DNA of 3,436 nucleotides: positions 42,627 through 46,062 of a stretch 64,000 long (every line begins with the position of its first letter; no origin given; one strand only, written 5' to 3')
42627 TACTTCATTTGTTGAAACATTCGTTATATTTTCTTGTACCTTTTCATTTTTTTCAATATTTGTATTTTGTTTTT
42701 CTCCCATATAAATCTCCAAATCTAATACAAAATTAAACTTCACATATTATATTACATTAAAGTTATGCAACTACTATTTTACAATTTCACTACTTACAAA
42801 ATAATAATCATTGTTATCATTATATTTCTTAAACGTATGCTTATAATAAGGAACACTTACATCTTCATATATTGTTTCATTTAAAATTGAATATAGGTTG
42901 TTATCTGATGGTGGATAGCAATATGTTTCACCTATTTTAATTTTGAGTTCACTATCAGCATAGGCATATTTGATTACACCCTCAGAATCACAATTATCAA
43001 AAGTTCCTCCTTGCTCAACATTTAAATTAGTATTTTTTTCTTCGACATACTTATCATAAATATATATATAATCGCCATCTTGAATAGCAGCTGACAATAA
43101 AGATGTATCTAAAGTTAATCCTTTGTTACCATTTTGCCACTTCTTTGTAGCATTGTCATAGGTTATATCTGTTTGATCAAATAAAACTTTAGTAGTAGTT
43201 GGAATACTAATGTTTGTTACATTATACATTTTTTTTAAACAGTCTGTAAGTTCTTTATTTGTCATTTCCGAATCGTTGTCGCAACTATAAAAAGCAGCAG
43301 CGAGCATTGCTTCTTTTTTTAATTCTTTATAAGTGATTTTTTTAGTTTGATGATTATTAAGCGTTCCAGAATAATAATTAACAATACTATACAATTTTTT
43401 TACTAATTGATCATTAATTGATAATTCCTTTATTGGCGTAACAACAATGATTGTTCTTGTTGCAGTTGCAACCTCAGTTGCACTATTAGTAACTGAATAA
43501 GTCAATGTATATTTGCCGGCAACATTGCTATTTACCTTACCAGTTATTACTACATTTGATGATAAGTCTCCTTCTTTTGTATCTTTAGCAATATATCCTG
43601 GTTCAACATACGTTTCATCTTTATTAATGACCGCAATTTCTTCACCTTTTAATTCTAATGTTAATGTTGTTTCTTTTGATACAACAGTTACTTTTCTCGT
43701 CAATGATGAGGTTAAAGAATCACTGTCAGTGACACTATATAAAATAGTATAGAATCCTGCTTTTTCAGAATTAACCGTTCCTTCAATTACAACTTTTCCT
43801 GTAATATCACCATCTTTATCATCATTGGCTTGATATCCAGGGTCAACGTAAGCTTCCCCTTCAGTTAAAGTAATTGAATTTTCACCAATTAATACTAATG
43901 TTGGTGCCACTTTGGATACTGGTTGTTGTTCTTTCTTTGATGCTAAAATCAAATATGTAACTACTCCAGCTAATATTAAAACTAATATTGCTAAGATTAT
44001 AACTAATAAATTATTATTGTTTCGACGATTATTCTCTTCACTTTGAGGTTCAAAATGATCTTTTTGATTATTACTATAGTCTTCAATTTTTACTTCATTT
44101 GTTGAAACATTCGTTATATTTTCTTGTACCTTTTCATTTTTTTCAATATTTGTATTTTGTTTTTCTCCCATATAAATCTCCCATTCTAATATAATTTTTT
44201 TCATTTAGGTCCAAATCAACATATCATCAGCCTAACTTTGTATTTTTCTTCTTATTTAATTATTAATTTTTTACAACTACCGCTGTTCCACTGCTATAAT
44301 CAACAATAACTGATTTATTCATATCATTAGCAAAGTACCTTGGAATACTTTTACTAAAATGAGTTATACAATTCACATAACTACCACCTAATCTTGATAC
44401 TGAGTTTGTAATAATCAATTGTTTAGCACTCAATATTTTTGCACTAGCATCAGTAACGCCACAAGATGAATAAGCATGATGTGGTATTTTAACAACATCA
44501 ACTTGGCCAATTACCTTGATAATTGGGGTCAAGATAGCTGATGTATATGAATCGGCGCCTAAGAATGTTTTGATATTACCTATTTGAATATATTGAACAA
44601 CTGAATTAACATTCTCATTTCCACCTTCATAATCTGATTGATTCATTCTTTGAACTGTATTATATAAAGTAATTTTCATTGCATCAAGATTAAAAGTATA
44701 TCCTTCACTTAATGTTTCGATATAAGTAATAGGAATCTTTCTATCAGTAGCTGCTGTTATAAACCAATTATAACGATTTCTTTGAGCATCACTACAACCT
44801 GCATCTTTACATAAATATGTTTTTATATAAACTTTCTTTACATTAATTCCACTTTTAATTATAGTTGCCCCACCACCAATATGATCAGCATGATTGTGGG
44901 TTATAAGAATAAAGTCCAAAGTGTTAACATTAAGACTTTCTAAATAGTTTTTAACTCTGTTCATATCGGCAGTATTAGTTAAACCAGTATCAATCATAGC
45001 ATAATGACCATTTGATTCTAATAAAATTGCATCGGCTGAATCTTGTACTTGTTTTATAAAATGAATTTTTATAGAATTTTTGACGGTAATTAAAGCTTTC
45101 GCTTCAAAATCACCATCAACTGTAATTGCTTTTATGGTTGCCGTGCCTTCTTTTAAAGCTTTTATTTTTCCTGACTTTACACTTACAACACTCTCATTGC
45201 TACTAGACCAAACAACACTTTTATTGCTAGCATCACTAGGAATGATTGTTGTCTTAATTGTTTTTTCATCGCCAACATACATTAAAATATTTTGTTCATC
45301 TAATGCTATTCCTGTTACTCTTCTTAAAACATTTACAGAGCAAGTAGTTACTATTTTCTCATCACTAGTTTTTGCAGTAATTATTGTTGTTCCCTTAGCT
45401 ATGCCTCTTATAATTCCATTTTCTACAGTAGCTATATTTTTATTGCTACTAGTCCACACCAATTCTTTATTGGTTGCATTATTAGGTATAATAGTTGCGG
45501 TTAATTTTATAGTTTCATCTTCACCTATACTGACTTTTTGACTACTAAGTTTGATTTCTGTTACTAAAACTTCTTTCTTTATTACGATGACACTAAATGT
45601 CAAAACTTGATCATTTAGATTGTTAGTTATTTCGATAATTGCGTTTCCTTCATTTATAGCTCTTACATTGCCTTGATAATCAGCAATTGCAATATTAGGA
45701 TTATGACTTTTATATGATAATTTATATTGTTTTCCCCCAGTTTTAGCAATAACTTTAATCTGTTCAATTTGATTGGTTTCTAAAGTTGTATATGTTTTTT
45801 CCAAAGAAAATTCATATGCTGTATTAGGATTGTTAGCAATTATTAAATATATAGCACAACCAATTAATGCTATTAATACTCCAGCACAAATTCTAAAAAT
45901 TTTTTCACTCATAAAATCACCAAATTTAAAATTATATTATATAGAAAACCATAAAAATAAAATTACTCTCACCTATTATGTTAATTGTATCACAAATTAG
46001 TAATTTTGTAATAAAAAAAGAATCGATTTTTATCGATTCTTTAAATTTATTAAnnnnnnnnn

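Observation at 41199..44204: Tandem paralogous Ig-like surface proteins with a ~0.79-kb near-identical 5' direct repeat and divergent C-terminal domains (gene conversion / cassette-like variation)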

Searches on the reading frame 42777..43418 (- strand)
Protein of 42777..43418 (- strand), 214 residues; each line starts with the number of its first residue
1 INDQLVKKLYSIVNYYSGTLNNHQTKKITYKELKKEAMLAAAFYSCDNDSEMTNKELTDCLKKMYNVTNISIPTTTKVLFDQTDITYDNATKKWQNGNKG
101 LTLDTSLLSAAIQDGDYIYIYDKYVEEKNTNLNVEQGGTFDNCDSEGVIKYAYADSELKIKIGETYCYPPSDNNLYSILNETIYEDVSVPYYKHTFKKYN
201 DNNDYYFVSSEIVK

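Call 71: predict_structure(alignment_id=A4)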
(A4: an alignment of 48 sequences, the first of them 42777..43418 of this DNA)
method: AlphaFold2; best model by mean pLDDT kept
length: 214 residues; sequences in the alignment: 48
mean_pLDDT: 82.3   pTM: 0.84
mean pLDDT of the five models: 82.3, 81.5, 81.5, 81.2, 78.7
residues with pLDDT >= 90: 90; 70-90: 76; 50-70: 47; < 50: 1
segments of 3 or more residues with pLDDT < 50: none
pLDDT, mean of each block of 10 residues (from residue 1): 92 82 95 89 79 86 93 73 70 69 87 98 89 55 63 92 75 64 81 98 96 93
secondary structure, 60 per line:
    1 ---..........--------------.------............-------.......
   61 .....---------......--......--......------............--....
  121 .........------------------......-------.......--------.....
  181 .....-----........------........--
elements in order: H4-13 H35-46 H54-65 E75-80 E83-88 E91-96 E103-114 E117-129 E148-153 E161-167 H176-185 E191-198 E205-212
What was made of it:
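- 42774..43418 (-): Head-domain coding region of gene B (214 aa plus stop). AF2 model pLDDT 82.3, pTM 0.84: three helices followed by a long antiparallel sheet (call 71).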

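Call 73: fold_search(model_id=the predicted structure, library=pdb)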
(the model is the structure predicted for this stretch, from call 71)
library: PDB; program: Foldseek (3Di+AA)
matches with E <= 10: 520; with E <= 0.001: 0
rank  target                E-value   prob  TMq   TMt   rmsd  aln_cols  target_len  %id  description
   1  6jzf_B                2.9e-02  0.99  0.21  0.30   7.1       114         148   10  Structure of the intermembrane space region of PARC6 (released 2020-05-06)
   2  6tps_P                5.0e-02  0.10  0.12  0.06  15.4       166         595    6  early intermediate RNA Polymerase I Pre-initiation complex - eiPIC (released 2020-03-18)
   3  6jzn_A                1.1e-01  0.47  0.17  0.25   7.6       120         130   12  Structure of the intermembrane space region of PARC6-PDV1 (released 2020-05-06)
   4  5u9o_F                1.4e-01  0.16  0.14  0.19   8.9       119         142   10  Cocrystal structure of the intermembrane space region of the plastid division proteins PARC6 and PDV1 (released 2017-12-20)
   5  5u9l_B                1.5e-01  0.38  0.17  0.22   7.9       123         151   11  Crystal structure of the intermembrane space region of the plastid division protein PARC6 (released 2017-12-20)
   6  3gwr_B                1.6e-01  0.84  0.21  0.33   6.0       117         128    4  Crystal structure of Putative calcium/calmodulin-dependent protein kinase type II association domain (YP_315894.1) fro (released 2009-04-14)
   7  3hs0_A                2.1e-01  0.06  0.13  0.06  18.0       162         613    9  Cobra Venom Factor (CVF) in complex with human factor B (released 2009-07-07)
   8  5u9o_D                2.8e-01  0.14  0.16  0.21   8.9       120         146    9  Cocrystal structure of the intermembrane space region of the plastid division proteins PARC6 and PDV1 (released 2017-12-20)
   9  3hx8_B                3.1e-01  0.80  0.22  0.34   5.5       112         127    6  Crystal structure of putative ketosteroid isomerase (NP_103587.1) from Mesorhizobium loti at 1.45 A resolution (released 2009-07-07)
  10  5iep                  3.1e-01  0.51  0.17  0.27   8.8       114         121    5  Structure of CDL2.3b, a computationally designed Vitamin-D3 binder (released 2017-03-01)
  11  3gwr_A                3.3e-01  0.51  0.19  0.30   8.2       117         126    5  Crystal structure of Putative calcium/calmodulin-dependent protein kinase type II association domain (YP_315894.1) fro (released 2009-04-14)
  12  5u9o_G                3.3e-01  0.12  0.14  0.19   9.0       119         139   10  Cocrystal structure of the intermembrane space region of the plastid division proteins PARC6 and PDV1 (released 2017-12-20)
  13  8v34_J                3.3e-01  0.06  0.11  0.15  18.7       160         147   11  Crystal structure of S. aureus TarK N-terminal domain (released 2024-04-03)
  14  5k0p_C                3.3e-01  0.04  0.10  0.15  14.7       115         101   13  Crystal structure of the archaeosine synthase QueF-Like in the apo form (released 2016-11-09)
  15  5ien_B                3.5e-01  0.57  0.21  0.33   5.7       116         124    4  Structure of CDL2.2, a computationally designed Vitamin-D3 binder (released 2017-03-01)
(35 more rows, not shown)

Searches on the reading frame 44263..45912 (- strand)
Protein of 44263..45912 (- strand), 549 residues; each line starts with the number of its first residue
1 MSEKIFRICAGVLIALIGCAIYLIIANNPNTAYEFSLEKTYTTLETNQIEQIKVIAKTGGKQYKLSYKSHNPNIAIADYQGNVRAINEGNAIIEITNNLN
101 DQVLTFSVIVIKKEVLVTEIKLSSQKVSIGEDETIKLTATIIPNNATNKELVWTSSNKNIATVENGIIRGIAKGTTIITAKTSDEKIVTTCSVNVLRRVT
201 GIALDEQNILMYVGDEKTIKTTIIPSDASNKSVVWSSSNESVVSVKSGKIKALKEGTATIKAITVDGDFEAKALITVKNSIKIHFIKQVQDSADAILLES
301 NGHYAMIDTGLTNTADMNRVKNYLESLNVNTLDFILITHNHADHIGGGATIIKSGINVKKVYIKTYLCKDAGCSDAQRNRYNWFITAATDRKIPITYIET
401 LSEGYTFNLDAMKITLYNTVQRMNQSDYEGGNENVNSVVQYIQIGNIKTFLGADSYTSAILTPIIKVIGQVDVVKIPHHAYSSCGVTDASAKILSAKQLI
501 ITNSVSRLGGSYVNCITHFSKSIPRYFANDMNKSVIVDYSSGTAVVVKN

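Call 6: search_protein_families(library=pfam, proteins=[window:44263-45912:-], max_evalue=0.1)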
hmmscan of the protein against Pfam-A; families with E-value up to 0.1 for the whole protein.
window:44263-45912:- (549 aa): 11 families
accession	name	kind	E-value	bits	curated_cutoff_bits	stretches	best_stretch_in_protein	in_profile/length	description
PF02368.24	Big_2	-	1.3e-28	99.2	22.8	3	199-272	2-76/79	Bacterial Ig-like domain (group 2)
PF00753.33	Lactamase_B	-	4.5e-11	43.5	22.7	1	292-361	5-73/196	Metallo-beta-lactamase superfamily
PF22359.2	Big-like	-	2.4e-06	28.1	27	1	159-195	11-46/48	Bacterial Ig-like domain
PF12706.13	Lactamase_B_2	-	3e-06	27.4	27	1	307-422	5-111/200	Beta-lactamase superfamily domain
PF21461.3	HL_N-beta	-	2.9e-05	24.2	27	2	156-189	19-51/57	Hyaluronate lyase, N-terminal beta-sheet domain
PF16661.11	Lactamase_B_6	-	0.0006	19.7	27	1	297-354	1-58/193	Metallo-beta-lactamase superfamily domain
PF23023.1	Anti-Pycsar_Apyc1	-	0.00081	19.4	50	1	294-348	21-70/250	Anti-Pycsar protein Apyc1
PF21764.3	Invasin_D4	-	0.0054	17.6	27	0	144-169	33-58/88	Invasin, domain 4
PF20578.4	aBig_2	-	0.027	14.7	27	0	225-254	29-57/89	Atrophied bacterial Ig domain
PF25354.1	Ig_NUP210_16th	-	0.056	13.4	27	0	212-261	11-60/72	NUP210-like, Ig-like domain 16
PF23486.1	Ig_TMEM132_5th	-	0.086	13.4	28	0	67-111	88-132/137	TMEM132 fifth domain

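Call 45: search_protein_families(library=ncbifam, proteins=[window:44263-45912:-], max_evalue=0.1)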
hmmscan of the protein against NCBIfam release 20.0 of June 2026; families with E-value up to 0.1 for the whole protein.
window:44263-45912:- (549 aa): 26 families (the best 25 are shown)
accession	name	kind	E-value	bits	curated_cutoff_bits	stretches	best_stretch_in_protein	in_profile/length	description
NF049846.1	blaAHM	exception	5.3e-12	45.2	590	1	292-505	72-264/304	AHM family subclass B3-like metallo-beta-lactamase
NF012229.1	bla_class_B_core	domain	1.2e-06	28.7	100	1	294-361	16-81/139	metallo-beta-lactamase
TIGR00361.1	ComEC_Rec2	equivalog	1.4e-06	26.8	190.05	1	294-481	452-611/663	DNA internalization-related competence protein ComEC/Rec2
NF000801.0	PRK00055.1-3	equivalog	1.7e-06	27.3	252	1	293-354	20-76/307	ribonuclease Z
TIGR03413.1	GSH_gloB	equivalog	1.3e-05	24.7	200.8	1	286-354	4-66/248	hydroxyacylglutathione hydrolase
NF033088.2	bla_subclass_B1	equivalog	1.4e-05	24.9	200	1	286-377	24-114/217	subclass B1 metallo-beta-lactamase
TIGR02651.1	RNase_Z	equivalog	3.3e-05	23.1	292.95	1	294-358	19-78/302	ribonuclease Z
NF053514.2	JUQZ_fam_ocin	equivalog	7e-05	23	40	1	230-277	60-106/107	BLB8/JUQZ-1 family protein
NF033105.1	bla_subclass_B3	equivalog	0.00022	20.6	240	1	295-353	25-83/257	subclass B3 metallo-beta-lactamase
NF001911.0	PRK00685.1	equivalog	0.00023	20.8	144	1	295-355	10-65/228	metal-dependent hydrolase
NF033185.1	B3_Acin_new2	exception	0.00035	19.9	625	1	296-354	54-112/285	putative subclass B3 metallo-beta-lactamase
NF033106.1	blaL1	exception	0.0028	16.6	560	1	284-358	50-125/290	L1 family subclass B3 metallo-beta-lactamase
NF038231.1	MBL_Geo_Pelo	equivalog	0.0032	17.1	360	1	295-347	36-81/250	GPMC system MBL fold metallohydrolase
NF002553.0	PRK02113.1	equivalog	0.0037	16.7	386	1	326-351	61-86/252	MBL fold metallo-hydrolase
NF040644.1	blaPAM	exception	0.0068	15.6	615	1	284-354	48-118/287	PAM family subclass B3 metallo-beta-lactamase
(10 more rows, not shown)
